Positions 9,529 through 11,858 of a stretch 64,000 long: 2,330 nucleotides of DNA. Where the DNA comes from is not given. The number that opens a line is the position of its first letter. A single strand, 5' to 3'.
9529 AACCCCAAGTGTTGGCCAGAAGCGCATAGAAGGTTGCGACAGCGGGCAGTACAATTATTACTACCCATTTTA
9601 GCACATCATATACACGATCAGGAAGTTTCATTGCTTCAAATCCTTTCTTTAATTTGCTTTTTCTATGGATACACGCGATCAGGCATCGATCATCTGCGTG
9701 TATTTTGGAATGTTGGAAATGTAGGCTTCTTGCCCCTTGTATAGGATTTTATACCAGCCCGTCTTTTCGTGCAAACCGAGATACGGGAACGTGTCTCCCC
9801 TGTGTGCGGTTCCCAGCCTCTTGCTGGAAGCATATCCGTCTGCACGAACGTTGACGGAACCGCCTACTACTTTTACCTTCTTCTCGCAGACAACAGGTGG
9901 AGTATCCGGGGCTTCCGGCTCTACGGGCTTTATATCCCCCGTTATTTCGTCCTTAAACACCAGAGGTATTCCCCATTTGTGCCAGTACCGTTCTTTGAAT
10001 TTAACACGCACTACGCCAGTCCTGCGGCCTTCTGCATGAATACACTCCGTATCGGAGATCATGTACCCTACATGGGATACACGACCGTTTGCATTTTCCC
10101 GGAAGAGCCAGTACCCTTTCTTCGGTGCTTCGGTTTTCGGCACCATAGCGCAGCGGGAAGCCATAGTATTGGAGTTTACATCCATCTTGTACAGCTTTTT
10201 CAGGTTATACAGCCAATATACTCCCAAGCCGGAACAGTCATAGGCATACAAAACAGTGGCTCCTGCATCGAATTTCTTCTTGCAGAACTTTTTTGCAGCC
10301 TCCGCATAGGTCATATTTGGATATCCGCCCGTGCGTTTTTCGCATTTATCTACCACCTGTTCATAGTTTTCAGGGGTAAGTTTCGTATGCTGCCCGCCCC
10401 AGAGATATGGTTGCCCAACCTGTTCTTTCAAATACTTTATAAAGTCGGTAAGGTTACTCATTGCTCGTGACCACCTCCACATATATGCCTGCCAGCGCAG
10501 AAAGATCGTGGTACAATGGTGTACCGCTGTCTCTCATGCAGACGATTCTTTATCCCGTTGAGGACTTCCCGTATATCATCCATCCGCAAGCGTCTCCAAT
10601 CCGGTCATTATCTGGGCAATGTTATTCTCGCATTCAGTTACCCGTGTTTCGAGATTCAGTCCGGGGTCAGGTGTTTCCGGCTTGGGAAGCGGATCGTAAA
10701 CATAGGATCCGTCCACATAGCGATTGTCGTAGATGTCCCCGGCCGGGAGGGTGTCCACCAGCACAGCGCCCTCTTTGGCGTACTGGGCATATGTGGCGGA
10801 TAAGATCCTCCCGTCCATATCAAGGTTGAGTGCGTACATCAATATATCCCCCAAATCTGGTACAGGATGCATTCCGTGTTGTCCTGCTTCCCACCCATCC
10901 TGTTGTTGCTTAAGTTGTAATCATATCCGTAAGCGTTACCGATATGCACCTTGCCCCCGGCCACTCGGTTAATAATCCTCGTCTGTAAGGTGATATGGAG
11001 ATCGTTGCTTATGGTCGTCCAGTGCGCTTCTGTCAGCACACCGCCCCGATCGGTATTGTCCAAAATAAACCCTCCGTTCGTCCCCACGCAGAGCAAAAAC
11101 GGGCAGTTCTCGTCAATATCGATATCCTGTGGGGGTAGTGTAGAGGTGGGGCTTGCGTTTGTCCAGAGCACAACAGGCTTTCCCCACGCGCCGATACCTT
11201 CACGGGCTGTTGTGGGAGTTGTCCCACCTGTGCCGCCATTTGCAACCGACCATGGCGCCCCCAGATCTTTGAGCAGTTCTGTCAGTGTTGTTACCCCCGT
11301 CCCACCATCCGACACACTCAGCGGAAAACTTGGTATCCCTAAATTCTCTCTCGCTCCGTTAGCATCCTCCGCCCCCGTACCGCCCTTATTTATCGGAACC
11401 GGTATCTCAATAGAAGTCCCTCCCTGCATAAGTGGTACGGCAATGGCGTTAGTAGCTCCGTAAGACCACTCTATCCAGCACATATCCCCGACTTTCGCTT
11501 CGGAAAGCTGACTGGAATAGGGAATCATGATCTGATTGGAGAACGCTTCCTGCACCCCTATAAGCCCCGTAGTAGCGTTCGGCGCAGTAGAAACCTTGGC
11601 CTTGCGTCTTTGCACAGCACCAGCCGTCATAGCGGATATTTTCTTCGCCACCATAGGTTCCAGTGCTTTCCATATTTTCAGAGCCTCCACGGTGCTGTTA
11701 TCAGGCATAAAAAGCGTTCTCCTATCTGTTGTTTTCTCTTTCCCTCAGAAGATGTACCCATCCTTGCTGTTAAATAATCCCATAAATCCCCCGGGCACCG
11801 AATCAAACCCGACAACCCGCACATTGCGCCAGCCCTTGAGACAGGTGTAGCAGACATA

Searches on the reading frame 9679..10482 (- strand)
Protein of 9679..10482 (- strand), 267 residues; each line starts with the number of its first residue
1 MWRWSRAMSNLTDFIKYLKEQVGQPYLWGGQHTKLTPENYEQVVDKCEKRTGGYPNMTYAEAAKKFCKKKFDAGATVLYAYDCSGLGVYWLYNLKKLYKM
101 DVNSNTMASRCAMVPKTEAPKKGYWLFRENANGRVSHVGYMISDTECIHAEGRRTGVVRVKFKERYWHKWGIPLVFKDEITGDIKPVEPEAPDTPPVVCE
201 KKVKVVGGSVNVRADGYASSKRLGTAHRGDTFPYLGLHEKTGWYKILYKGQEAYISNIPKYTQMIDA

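Call 43: search_protein_families(library=phrogs, proteins=[window:9679-10482:-], max_evalue=0.001)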
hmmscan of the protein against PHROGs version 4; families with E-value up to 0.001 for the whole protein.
window:9679-10482:- (267 aa): 2 families
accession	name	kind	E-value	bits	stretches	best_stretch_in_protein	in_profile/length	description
phrog_329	-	tail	7.7e-12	45.2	1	51-169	530-648/949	minor tail protein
phrog_12508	-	unknown function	1.6e-05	25.6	1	62-159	146-240/260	-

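Call 46: search_protein_families(library=pfam, proteins=[window:9679-10482:-], max_evalue=0.001)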
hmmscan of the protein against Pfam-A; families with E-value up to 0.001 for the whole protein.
window:9679-10482:- (267 aa): 2 families
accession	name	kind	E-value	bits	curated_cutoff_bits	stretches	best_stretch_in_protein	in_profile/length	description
PF00877.26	NLPC_P60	-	1e-08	35.5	23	1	70-170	3-99/105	NlpC/P60 family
PF08239.17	SH3_3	-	1.7e-08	34.9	27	1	209-257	2-50/54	Bacterial SH3 domain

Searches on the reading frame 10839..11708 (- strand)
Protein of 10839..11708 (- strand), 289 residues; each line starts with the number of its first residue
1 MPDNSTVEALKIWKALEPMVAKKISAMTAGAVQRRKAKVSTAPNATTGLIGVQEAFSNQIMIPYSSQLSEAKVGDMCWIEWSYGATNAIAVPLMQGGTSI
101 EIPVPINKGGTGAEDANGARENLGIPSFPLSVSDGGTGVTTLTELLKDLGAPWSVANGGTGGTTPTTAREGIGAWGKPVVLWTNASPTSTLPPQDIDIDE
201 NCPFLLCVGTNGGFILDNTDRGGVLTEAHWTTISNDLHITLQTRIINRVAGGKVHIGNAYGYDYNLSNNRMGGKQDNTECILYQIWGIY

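Call 43: search_protein_families(library=phrogs, proteins=[window:10839-11708:-], max_evalue=0.001)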
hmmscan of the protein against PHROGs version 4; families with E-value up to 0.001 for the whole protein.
window:10839-11708:- (289 aa): 2 families
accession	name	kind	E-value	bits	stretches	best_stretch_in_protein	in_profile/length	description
phrog_5481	-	tail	0.00039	20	1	104-200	556-654/1043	tail fiber protein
phrog_1591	-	tail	0.00076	19.9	0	45-127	144-204/484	tail fiber protein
